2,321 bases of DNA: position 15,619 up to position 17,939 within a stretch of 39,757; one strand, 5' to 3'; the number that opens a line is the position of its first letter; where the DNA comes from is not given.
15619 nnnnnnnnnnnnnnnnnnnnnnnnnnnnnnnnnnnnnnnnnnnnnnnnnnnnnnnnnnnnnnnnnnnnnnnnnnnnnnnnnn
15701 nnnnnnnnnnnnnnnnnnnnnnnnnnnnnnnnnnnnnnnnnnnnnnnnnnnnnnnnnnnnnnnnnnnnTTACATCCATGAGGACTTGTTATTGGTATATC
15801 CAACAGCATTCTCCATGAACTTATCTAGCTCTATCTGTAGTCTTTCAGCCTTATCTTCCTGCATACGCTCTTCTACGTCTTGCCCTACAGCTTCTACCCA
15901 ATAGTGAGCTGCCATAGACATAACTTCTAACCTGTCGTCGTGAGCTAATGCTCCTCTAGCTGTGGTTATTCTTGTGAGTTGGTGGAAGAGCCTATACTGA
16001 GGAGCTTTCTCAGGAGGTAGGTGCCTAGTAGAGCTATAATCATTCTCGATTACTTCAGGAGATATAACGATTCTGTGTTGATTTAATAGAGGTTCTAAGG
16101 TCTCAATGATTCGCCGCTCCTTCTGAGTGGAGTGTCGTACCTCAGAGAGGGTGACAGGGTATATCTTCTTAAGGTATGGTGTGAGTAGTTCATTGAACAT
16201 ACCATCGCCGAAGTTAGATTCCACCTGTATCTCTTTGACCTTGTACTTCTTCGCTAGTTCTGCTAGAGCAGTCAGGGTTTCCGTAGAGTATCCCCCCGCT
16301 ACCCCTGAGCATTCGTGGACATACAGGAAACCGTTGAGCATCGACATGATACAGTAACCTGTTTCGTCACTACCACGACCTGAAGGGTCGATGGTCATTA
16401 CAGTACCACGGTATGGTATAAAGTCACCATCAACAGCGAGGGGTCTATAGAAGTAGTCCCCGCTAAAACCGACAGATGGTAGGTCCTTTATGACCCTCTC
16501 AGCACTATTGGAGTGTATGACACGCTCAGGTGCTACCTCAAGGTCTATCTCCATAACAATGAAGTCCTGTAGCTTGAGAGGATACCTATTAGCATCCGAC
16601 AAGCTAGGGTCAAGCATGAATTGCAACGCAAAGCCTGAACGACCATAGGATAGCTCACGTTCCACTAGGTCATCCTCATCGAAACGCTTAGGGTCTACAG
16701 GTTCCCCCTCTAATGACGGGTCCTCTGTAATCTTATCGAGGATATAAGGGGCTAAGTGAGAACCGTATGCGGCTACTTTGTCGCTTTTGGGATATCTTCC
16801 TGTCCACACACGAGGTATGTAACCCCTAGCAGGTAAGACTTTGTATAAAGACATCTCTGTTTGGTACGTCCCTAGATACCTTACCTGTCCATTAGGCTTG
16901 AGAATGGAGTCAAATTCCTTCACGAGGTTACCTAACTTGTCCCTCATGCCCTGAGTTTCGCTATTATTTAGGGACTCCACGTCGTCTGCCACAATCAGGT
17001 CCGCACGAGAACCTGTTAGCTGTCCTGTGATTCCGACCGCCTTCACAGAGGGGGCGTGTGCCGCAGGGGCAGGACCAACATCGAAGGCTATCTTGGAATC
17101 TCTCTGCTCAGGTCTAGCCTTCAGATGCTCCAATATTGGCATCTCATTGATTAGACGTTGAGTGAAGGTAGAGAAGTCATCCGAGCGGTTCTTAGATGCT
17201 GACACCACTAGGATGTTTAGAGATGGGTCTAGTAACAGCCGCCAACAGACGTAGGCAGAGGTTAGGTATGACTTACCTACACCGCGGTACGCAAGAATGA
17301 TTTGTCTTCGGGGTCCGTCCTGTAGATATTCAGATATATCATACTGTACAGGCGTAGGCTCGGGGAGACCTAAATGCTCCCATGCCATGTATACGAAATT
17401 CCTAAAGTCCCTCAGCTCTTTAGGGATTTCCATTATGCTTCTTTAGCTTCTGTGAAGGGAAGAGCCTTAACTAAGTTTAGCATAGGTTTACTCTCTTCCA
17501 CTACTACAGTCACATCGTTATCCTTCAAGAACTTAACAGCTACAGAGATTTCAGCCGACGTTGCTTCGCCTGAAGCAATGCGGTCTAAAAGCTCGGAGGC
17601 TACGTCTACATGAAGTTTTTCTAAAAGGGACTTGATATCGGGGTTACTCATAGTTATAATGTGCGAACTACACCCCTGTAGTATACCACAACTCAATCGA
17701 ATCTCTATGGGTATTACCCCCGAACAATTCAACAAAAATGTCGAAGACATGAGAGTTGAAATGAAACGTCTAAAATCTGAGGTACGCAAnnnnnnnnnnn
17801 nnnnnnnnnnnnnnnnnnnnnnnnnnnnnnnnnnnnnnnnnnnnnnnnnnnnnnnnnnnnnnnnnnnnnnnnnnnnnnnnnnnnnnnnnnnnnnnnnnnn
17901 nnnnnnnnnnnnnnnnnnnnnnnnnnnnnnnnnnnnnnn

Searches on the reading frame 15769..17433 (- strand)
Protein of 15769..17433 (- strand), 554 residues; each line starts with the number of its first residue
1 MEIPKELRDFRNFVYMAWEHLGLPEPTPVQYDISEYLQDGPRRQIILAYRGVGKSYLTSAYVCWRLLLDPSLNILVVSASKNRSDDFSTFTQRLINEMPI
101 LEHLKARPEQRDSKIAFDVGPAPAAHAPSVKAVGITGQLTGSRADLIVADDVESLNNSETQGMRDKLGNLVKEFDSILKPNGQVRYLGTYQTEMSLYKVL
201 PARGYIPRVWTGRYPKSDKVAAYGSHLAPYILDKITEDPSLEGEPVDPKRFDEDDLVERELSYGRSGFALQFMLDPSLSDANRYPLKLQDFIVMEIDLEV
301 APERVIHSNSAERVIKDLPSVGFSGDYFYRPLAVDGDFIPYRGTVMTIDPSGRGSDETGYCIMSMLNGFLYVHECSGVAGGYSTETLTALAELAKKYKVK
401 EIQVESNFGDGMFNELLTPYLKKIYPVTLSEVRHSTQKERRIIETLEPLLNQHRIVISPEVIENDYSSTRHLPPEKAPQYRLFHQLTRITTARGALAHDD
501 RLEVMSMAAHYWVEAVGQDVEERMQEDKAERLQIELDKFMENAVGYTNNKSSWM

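Call 7: search_protein_families(library=pfam, proteins=[window:15769-17433:-], max_evalue=0.01)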
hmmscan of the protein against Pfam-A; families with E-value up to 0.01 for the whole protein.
window:15769-17433:- (554 aa): 1 family
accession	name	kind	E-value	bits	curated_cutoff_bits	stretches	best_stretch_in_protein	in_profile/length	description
PF22530.2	Terminase-T7_RNaseH-like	-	1e-40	138.8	27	1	348-455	1-108/108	Terminase Bacteriophage T7, Ribonuclease H-like domain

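Call 11: find_related_loci(query=window:15769-17433:-, collection=viral_contigs, flank=6000)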
Query window:15769-17433:- (554 aa) in viral_contigs; peptide patterns used: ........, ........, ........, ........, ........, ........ (x = any residue, [..] = any of these).
392 stretches matched a pattern; 388 encode a relative of the query (tblastn E <= 1e-3); the best 80 are kept; 80 distinct loci.
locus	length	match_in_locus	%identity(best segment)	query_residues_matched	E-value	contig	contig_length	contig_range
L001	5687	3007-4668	94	1-554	0e+0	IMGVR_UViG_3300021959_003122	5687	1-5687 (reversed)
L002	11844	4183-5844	94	1-554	0e+0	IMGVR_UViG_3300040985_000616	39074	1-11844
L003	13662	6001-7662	92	1-554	0e+0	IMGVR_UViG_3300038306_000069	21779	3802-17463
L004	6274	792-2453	83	1-554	0e+0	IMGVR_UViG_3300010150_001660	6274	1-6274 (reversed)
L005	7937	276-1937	82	1-554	0e+0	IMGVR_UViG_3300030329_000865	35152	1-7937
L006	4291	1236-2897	79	1-554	0e+0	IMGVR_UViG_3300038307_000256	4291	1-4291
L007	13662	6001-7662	79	1-554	0e+0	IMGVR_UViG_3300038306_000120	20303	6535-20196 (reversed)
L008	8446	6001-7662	79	1-554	0e+0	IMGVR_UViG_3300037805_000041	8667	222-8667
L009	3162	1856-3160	83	1-435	0e+0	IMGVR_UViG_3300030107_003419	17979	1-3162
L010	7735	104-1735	59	7-554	0e+0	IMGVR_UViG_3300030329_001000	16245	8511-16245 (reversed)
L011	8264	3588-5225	59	5-554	0e+0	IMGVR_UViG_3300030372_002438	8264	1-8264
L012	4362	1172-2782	60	7-543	0e+0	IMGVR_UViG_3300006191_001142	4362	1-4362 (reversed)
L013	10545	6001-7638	59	5-554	0e+0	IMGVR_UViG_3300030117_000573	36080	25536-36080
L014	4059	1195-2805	60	7-543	0e+0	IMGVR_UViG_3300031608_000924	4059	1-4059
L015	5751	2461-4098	59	5-554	0e+0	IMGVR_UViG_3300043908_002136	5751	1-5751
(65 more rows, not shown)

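Call 29: search_dna_similar(query=window:15769-17433:-, collection=phages, mode=protein, max_rows=15)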
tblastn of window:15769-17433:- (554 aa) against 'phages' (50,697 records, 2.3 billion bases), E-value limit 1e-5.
Records with a match: 2713; places in all: 2733; records where one place covers at least 80% of the query: 2652.
Best place of each record, by identity: <60% 2713.
By first word of the organism name: Klebsiella 701; Escherichia 365; Pseudomonas 330; Acinetobacter 167; Vibrio 136; Salmonella 113; Yersinia 95; Pectobacterium 85; Ralstonia 54; Aeromonas 47; and 77 more.
By host as written in the record: - 380; Klebsiella pneumoniae 376; Escherichia coli 125; Acinetobacter baumannii 60; Pseudomonas putida KT2440 and Paw85 53; Pseudomonas aeruginosa 44; Yersinia pestis 38; Vibrio cholerae 33; and 693 more.
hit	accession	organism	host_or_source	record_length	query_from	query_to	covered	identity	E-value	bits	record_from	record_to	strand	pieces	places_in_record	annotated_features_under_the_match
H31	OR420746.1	Roseobacter phage CRP-227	Paracoccaceae bacterium strain FZCC0040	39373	7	543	97%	58.8%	0e+0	687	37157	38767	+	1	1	DNA maturase B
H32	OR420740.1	Roseobacter phage CRP-114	Paracoccaceae bacterium strain FZCC0023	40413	7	543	97%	58.7%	0e+0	686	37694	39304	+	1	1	DNA maturase B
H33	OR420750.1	Roseobacter phage CRP-361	Paracoccaceae bacterium strain FZCC0042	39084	7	543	97%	58.3%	0e+0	687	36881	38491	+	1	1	DNA maturase B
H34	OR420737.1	Roseobacter phage CRP-171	Paracoccaceae bacterium strain FZCC0023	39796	7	543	97%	58.3%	0e+0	668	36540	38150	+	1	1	DNA maturase B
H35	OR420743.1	Roseobacter phage CRP-125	Paracoccaceae bacterium strain FZCC0023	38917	7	543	97%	58.1%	0e+0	676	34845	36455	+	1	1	DNA maturase B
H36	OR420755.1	Roseobacter phage CRP-113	Paracoccaceae bacterium strain FZCC0023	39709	7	543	97%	58.1%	0e+0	667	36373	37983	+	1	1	DNA maturase B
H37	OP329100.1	Pseudomonas phage LUZ100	Pseudomonas aeruginosa PaLo41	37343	7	554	99%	56.1%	0e+0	629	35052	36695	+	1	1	terminase large subunit | terminator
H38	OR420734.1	Roseobacter phage CRP-804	Paracoccaceae bacterium strain FZCC0196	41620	2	546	98%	56.2%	0e+0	610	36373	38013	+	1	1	DNA maturase B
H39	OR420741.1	Roseobacter phage CRP-118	Paracoccaceae bacterium strain FZCC0023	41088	1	543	98%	56.1%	0e+0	603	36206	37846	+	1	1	DNA maturase B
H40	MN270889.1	Ralstonia phage P-PSG-11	Ralstonia solanacearum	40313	9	554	99%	54.7%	0e+0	616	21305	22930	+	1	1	terminase large subunit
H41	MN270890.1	Ralstonia phage P-PSG-11-1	Ralstonia solanacearum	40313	9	554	99%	54.7%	0e+0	616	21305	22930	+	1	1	terminase large subunit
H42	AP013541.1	uncultured phage_MedDCM-OCT-S42-C7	metagenomic fosmid library constructed ...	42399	2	554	100%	53.8%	0e+0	630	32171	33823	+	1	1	terminase large subunit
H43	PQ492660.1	Limnohabitans phage YIMV22061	Limnohabitans sp. YIMB22184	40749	9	551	98%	54.8%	0e+0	605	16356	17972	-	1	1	terminase large subunit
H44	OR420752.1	Roseobacter phage CRP-403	Paracoccaceae bacterium strain FZCC0037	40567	1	542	98%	54.8%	0e+0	590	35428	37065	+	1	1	DNA maturase B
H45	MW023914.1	Rhizobium phage vB_RleA_TRX32-1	Rhizobium leguminosarum TRX32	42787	8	545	97%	55.2%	0e+0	600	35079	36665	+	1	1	terminase large subunit DNA packaging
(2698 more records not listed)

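Call 47: find_related_loci(query=window:15769-17433:-, collection=metagenome_contigs, flank=6000)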
Query window:15769-17433:- (554 aa) in metagenome_contigs; peptide patterns used: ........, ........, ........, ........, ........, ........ (x = any residue, [..] = any of these).
539 stretches matched a pattern; 448 encode a relative of the query (tblastn E <= 1e-3); the best 80 are kept; 80 distinct loci.
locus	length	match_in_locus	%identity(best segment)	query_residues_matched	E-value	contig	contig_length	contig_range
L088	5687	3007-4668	94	1-554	0e+0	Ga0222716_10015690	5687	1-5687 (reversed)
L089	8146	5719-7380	94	1-554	0e+0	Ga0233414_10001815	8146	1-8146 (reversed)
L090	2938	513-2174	93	1-554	0e+0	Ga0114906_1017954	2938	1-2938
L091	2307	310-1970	93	1-554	0e+0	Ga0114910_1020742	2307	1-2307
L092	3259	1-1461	99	68-554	0e+0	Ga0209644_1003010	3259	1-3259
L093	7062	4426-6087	83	1-554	0e+0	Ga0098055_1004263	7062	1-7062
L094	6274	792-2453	83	1-554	0e+0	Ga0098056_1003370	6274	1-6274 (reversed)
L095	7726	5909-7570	83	1-554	0e+0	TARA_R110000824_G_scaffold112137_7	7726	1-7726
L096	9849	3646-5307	82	1-554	0e+0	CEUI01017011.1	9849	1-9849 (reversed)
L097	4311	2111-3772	81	1-554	0e+0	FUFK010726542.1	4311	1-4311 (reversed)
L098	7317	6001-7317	81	3-441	0e+0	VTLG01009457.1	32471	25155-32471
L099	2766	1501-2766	82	1-422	0e+0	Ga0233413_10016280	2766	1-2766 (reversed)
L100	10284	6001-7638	59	5-554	0e+0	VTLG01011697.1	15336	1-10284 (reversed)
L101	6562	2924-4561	59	5-554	0e+0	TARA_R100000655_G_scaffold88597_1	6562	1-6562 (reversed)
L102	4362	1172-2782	60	7-543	0e+0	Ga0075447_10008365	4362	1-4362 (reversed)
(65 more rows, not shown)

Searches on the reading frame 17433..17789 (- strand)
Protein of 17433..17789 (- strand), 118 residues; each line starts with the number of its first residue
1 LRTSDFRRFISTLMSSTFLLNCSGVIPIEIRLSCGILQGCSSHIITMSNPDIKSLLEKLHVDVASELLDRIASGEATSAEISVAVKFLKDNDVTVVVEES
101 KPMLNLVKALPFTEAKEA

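Call 7: search_protein_families(library=pfam, proteins=[window:17433-17789:-], max_evalue=0.01)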
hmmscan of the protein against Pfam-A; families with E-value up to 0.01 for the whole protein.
window:17433-17789:- (118 aa): 1 family
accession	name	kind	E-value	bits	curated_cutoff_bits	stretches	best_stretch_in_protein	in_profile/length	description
PF11123.14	DNA_Packaging_2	-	1.3e-15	57.7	27.5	1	53-115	3-66/79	DNA packaging protein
